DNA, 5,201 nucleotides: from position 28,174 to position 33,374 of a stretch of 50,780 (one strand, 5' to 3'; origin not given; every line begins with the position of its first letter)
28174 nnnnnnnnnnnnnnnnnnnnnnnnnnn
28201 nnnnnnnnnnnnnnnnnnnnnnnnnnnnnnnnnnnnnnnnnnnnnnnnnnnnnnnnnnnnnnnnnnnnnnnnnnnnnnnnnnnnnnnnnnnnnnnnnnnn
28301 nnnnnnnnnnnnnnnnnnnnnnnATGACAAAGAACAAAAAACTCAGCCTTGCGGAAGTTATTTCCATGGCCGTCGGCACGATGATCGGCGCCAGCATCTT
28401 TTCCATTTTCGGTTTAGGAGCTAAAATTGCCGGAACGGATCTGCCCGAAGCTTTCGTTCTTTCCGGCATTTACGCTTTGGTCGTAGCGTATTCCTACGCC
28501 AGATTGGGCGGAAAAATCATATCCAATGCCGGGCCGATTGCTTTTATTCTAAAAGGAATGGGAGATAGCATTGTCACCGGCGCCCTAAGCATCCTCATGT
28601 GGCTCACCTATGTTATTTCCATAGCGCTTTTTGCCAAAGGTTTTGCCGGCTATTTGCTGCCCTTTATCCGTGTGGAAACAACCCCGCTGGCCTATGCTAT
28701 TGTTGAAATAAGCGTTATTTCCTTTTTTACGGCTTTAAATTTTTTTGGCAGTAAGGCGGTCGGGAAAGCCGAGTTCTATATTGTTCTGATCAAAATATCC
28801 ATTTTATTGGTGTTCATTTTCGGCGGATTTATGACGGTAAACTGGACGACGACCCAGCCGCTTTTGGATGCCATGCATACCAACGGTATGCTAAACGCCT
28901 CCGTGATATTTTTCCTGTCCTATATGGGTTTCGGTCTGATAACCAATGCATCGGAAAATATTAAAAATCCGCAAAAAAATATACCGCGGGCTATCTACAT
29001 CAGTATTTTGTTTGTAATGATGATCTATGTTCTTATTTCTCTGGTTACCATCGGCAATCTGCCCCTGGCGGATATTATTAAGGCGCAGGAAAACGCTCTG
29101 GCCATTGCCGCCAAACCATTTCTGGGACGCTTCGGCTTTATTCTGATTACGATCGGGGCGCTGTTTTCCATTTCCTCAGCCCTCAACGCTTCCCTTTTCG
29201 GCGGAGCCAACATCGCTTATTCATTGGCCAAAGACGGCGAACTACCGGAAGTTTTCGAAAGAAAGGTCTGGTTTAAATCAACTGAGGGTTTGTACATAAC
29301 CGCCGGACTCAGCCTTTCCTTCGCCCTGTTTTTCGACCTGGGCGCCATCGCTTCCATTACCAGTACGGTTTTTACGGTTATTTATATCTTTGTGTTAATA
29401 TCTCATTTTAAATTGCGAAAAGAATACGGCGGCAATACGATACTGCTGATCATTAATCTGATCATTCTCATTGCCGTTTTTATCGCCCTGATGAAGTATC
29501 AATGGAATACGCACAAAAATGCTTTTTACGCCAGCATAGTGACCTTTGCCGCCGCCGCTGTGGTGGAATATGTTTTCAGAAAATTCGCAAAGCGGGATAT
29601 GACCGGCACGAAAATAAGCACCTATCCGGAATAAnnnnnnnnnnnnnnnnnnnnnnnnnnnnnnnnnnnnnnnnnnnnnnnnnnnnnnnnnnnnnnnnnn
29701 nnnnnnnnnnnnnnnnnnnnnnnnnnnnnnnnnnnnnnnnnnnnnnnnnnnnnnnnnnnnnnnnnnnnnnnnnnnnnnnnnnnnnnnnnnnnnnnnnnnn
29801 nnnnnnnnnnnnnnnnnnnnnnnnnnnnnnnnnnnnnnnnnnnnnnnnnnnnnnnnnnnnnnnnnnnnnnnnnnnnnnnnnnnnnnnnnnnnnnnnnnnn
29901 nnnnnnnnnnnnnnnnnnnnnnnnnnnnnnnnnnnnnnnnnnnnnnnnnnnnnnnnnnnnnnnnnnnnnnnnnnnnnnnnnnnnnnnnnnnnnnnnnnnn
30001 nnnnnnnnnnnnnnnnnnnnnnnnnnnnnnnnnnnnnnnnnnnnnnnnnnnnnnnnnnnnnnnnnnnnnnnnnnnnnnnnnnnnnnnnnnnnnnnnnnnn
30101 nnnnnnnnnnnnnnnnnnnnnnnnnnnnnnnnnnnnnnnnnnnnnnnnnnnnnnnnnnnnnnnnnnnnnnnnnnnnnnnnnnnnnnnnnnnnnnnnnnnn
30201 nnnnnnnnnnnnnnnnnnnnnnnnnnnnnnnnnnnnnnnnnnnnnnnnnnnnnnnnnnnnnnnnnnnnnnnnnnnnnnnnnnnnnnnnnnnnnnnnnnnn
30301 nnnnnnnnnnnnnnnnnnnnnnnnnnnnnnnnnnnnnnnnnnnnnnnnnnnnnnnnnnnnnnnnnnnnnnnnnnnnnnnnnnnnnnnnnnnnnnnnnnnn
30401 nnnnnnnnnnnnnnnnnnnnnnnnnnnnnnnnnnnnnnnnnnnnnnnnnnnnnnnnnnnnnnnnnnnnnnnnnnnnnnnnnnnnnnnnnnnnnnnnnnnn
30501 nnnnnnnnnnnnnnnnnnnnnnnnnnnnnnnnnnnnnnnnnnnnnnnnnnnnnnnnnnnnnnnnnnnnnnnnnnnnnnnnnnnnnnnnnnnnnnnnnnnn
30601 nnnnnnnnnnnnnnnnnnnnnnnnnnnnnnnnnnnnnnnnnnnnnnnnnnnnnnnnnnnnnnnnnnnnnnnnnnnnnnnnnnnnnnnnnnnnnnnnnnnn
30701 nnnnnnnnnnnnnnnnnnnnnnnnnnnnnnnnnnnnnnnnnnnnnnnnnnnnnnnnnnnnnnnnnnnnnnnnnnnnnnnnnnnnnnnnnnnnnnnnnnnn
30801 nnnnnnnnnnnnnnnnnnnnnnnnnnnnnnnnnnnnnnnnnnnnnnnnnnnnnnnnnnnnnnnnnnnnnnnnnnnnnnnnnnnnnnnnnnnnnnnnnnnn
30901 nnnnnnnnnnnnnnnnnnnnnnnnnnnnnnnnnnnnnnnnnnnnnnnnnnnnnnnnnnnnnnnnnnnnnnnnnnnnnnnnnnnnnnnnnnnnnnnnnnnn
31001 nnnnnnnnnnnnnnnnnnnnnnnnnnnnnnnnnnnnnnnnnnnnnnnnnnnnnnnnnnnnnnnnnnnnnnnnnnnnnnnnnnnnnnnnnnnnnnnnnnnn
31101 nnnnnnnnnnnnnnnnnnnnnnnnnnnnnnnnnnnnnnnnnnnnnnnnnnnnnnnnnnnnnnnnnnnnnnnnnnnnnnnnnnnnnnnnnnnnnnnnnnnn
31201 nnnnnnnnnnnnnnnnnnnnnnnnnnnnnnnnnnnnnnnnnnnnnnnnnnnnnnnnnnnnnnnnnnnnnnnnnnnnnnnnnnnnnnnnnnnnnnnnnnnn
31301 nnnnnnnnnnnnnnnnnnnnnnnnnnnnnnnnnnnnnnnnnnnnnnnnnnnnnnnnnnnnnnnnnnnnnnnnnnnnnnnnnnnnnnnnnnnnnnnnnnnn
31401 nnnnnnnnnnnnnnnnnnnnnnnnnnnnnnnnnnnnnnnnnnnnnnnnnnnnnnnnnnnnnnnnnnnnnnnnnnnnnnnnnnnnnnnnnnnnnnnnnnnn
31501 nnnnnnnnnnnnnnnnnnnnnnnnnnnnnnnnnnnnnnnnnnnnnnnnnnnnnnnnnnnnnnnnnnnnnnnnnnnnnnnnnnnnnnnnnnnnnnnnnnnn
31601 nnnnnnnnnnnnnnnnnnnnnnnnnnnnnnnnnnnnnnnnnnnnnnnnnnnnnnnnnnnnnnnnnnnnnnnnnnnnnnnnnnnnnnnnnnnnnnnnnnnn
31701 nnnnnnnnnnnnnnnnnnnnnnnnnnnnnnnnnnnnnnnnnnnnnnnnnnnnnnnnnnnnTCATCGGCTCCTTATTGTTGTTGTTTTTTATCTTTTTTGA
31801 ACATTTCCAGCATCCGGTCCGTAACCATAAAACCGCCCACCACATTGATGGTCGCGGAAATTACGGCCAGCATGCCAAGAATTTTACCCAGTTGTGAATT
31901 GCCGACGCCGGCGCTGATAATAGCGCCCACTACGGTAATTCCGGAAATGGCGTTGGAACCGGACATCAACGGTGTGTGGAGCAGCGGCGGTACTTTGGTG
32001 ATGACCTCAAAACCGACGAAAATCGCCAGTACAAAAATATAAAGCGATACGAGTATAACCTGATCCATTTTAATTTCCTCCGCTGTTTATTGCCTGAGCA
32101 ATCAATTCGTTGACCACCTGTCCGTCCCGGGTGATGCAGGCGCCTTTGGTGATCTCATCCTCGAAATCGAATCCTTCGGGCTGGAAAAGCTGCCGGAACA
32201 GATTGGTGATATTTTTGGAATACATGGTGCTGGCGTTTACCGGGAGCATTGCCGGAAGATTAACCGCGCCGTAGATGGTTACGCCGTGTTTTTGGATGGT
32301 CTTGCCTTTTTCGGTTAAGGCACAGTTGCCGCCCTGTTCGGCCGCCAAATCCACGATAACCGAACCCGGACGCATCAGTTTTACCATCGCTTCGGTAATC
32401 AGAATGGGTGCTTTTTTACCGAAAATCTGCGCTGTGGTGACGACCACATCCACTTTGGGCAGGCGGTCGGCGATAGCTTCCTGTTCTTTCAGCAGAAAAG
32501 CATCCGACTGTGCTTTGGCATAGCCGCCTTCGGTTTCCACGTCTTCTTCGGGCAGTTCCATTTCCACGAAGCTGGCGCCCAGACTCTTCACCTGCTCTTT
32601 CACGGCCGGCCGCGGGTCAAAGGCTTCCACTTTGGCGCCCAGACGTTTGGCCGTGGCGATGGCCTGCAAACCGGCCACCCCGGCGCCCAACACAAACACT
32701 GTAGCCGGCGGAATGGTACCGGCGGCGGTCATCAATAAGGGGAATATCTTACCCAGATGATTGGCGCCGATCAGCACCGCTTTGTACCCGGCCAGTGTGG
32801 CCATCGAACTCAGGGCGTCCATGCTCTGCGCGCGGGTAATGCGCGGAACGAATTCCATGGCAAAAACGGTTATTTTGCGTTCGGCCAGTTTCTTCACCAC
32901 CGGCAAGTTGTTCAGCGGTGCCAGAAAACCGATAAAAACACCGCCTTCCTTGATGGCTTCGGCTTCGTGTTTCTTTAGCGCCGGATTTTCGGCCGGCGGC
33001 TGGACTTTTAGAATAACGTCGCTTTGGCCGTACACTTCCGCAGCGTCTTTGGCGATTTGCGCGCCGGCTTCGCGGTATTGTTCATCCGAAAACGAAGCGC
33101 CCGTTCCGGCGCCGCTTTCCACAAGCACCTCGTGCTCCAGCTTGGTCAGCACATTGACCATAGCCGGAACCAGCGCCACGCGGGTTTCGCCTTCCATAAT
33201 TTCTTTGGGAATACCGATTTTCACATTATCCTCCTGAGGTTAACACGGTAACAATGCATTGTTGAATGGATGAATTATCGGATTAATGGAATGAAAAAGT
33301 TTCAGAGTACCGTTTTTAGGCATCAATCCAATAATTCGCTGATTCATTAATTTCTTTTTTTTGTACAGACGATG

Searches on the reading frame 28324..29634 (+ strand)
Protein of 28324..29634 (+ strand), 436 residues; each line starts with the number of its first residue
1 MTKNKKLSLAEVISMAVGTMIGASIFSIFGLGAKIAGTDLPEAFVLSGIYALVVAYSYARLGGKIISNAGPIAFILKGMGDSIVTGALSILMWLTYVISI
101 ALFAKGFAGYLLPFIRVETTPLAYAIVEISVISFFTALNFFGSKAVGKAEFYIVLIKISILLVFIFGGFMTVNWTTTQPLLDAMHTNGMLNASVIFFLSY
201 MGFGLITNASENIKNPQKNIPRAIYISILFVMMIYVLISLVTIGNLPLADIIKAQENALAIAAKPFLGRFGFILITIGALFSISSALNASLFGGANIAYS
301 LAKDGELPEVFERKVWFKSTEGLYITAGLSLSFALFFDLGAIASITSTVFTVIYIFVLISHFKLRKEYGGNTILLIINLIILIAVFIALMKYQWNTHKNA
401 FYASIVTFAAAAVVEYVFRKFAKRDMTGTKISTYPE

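Call 34: search_protein_families(library=pfam, proteins=[window:28324-29634:+], max_evalue=0.00001)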
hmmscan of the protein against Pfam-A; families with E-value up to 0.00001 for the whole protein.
window:28324-29634:+ (436 aa): 2 families
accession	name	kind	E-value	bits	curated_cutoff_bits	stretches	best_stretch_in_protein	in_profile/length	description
PF13520.12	AA_permease_2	-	9.6e-33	114.2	27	1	7-407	1-424/427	Amino acid permease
PF00324.27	AA_permease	-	2.3e-23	83.1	24.6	1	12-392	2-423/470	Amino acid permease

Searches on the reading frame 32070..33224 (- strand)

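Call 34: search_protein_families(library=pfam, proteins=[window:32070-33224:-], max_evalue=0.00001)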
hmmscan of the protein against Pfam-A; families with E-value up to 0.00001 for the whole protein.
window:32070-33224:- (384 aa): 3 families
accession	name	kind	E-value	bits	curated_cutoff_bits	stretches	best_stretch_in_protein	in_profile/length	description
PF01262.27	AlaDh_PNT_C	-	1.5e-68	230.9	23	1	149-372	1-213/214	Alanine dehydrogenase/PNT, C-terminal domain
PF05222.21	AlaDh_PNT_N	-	9.3e-47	159.1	30.4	1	4-145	1-136/136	Alanine dehydrogenase/PNT, N-terminal domain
PF02826.25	2-Hacid_dh_C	-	1.2e-06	28.5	25.1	0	173-223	36-86/178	D-isomer specific 2-hydroxyacid dehydrogenase, NAD binding domain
